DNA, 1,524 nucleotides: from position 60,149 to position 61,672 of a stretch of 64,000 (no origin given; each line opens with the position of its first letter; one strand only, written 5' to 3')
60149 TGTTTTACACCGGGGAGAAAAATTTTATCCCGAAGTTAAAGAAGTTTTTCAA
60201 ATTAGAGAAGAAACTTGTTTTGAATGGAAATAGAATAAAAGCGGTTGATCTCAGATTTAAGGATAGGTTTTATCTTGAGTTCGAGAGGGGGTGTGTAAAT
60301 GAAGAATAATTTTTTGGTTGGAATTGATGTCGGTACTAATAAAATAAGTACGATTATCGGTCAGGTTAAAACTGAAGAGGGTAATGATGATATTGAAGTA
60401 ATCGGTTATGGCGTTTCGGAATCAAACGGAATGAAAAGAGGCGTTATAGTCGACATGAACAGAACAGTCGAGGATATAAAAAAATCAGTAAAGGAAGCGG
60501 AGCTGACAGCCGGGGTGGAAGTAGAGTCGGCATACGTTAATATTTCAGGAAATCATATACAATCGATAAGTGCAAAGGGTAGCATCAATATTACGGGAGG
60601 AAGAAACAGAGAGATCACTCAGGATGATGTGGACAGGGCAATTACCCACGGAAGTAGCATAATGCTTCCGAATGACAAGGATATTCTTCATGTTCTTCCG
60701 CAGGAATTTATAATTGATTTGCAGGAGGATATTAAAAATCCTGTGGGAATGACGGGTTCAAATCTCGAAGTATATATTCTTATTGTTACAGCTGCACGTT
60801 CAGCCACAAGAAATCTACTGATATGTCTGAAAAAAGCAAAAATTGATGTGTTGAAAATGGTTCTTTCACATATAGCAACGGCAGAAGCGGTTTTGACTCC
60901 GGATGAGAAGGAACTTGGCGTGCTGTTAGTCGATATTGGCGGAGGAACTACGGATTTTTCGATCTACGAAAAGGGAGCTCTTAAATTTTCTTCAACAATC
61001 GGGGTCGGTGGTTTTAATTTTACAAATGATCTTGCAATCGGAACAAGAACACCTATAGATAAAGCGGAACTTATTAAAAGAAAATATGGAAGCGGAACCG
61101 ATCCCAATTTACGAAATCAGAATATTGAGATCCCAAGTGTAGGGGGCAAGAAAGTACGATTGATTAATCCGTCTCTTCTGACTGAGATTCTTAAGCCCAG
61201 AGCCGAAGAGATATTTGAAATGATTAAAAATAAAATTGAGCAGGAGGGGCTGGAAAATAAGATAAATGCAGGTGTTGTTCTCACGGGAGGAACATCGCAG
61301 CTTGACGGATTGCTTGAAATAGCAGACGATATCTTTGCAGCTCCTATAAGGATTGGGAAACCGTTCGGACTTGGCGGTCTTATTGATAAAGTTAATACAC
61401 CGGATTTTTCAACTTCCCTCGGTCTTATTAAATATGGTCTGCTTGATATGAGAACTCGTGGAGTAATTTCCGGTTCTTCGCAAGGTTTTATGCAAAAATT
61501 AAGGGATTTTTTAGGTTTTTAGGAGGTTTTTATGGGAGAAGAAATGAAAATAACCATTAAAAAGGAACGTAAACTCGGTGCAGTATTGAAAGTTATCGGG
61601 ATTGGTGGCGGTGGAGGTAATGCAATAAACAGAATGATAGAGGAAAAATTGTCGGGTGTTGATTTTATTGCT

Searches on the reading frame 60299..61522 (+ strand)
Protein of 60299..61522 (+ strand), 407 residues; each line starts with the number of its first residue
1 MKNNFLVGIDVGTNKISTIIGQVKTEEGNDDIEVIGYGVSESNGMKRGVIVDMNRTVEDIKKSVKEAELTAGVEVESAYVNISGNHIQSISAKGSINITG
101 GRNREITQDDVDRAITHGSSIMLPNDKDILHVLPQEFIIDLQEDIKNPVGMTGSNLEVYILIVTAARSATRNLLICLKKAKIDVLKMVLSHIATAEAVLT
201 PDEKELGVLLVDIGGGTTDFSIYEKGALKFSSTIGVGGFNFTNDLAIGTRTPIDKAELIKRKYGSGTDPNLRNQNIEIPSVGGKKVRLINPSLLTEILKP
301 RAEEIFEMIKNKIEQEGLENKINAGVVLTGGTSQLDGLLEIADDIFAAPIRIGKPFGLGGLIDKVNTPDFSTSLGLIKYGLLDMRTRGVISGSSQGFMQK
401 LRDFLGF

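Call 76: search_protein_families(library=pfam, proteins=[window:60299-61522:+], max_evalue=0.00001)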
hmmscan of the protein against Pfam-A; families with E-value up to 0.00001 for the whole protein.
window:60299-61522:+ (407 aa): 4 families
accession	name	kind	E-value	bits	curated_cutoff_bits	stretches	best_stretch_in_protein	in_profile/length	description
PF14450.12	FtsA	-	8.6e-38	130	31.8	1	210-375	2-127/127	Cell division protein FtsA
PF02491.25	SHS2_FTSA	-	1.1e-25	90.2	25.4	1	84-164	1-79/79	SHS2 domain inserted in FTSA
PF06723.19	MreB_Mbl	-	1.4e-09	37.7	27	1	203-353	142-304/327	MreB/Mbl protein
PF11104.14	PilM_2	-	6.9e-08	32.2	27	0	160-263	128-237/340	Type IV pilus assembly protein PilM;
